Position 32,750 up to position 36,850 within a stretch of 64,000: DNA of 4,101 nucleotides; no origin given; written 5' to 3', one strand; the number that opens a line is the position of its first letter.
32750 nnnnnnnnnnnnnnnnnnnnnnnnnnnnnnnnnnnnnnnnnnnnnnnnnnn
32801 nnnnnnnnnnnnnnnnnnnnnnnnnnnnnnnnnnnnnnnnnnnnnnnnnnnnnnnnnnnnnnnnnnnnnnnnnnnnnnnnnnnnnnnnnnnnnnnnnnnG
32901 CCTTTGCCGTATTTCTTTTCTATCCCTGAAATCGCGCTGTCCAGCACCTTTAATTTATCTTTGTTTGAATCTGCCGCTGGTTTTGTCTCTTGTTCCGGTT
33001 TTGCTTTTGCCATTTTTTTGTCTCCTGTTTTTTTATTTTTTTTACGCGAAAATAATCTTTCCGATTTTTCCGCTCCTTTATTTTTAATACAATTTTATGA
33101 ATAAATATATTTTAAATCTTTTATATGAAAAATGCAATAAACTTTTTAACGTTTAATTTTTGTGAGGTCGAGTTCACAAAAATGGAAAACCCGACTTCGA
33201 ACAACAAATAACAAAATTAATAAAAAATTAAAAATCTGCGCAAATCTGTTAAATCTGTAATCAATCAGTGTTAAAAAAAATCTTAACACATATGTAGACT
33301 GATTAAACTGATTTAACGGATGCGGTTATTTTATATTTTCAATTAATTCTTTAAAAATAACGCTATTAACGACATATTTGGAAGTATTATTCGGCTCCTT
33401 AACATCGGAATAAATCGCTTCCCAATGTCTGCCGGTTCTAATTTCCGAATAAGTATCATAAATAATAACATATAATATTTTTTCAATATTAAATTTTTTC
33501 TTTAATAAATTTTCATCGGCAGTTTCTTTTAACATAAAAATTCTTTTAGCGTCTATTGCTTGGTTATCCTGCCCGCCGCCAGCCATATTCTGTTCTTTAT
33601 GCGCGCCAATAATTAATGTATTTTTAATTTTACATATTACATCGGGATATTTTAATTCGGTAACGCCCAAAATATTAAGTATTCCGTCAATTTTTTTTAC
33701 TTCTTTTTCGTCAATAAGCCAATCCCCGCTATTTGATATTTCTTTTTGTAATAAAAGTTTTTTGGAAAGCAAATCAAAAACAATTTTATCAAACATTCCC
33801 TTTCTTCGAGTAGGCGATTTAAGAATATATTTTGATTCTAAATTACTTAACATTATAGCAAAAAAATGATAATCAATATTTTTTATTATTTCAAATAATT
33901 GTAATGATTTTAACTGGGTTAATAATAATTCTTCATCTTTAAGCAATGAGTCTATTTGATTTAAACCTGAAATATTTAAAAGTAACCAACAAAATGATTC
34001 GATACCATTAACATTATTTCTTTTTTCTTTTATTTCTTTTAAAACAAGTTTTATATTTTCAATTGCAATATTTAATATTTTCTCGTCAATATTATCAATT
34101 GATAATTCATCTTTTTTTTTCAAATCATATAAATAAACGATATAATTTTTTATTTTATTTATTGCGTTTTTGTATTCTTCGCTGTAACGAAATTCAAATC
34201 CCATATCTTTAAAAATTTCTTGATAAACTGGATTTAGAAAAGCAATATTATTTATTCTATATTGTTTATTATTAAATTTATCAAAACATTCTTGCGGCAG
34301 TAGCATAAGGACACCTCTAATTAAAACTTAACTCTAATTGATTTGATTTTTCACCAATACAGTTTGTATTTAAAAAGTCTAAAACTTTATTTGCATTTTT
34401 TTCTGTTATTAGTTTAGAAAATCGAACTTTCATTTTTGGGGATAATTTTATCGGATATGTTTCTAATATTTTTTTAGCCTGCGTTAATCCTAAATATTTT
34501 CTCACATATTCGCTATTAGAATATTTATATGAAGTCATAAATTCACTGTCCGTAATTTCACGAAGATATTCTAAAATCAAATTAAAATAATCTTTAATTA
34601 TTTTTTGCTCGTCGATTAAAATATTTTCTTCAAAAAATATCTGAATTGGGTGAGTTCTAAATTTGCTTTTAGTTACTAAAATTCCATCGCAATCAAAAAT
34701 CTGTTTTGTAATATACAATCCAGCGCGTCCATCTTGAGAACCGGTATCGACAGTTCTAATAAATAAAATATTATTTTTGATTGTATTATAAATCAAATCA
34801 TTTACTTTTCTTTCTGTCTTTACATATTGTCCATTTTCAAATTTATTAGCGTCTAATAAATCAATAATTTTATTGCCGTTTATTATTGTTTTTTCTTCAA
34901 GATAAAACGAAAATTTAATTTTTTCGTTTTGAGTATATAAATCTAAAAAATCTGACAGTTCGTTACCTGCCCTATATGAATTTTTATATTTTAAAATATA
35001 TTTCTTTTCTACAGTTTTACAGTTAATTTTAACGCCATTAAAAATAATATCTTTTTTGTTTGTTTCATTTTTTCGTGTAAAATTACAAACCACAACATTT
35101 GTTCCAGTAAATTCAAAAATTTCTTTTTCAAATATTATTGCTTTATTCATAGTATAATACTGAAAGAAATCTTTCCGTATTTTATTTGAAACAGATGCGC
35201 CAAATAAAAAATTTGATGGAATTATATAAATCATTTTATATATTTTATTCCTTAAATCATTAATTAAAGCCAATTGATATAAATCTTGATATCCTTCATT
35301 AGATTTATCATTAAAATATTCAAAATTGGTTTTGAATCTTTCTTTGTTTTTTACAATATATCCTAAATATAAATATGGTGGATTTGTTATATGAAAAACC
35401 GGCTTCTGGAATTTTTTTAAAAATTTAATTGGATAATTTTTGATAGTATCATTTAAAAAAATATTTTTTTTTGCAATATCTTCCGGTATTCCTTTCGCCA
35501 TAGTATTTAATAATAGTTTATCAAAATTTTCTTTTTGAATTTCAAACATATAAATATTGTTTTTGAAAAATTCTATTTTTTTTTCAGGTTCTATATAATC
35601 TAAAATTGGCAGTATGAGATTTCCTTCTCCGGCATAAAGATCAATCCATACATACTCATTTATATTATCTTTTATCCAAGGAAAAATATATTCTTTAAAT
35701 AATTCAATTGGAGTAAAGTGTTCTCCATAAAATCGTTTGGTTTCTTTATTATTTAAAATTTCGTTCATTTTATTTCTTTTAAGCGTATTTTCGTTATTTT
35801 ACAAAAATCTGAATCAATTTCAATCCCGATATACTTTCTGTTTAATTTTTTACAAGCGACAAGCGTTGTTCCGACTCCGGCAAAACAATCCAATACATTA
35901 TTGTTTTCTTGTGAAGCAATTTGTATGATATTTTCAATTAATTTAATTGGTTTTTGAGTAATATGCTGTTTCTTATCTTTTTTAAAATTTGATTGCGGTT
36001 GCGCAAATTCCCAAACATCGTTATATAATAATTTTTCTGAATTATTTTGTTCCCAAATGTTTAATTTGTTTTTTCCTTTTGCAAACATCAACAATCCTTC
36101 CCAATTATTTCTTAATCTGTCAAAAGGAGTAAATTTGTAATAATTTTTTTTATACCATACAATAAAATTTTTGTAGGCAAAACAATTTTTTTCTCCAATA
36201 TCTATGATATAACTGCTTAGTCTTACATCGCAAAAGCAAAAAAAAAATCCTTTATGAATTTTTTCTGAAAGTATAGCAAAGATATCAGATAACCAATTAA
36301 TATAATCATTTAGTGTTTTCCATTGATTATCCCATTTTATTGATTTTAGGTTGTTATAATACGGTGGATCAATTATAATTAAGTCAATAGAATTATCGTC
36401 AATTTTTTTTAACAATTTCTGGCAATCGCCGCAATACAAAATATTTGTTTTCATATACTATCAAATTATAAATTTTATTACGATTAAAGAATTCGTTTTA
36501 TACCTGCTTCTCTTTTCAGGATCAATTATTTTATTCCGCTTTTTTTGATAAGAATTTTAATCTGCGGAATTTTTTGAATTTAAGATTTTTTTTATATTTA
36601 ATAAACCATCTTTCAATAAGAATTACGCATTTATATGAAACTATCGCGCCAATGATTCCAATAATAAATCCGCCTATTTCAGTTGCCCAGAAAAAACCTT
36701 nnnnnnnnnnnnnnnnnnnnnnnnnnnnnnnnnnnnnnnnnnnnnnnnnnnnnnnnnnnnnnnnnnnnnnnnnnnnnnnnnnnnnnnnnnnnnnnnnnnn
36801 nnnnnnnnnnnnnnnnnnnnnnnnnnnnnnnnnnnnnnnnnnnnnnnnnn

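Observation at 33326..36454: Three-gene R-M module with two MTases of different classes (beta DPPY and gamma NPPY) plus an unknown 326-aa protein, inserted beside recA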

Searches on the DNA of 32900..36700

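Call 78: search_rna_families(source=window, start=32900, end=36700, threshold=evalue, max_evalue=1)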
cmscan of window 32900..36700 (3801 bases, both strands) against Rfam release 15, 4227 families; matches with E-value up to 1: 0.
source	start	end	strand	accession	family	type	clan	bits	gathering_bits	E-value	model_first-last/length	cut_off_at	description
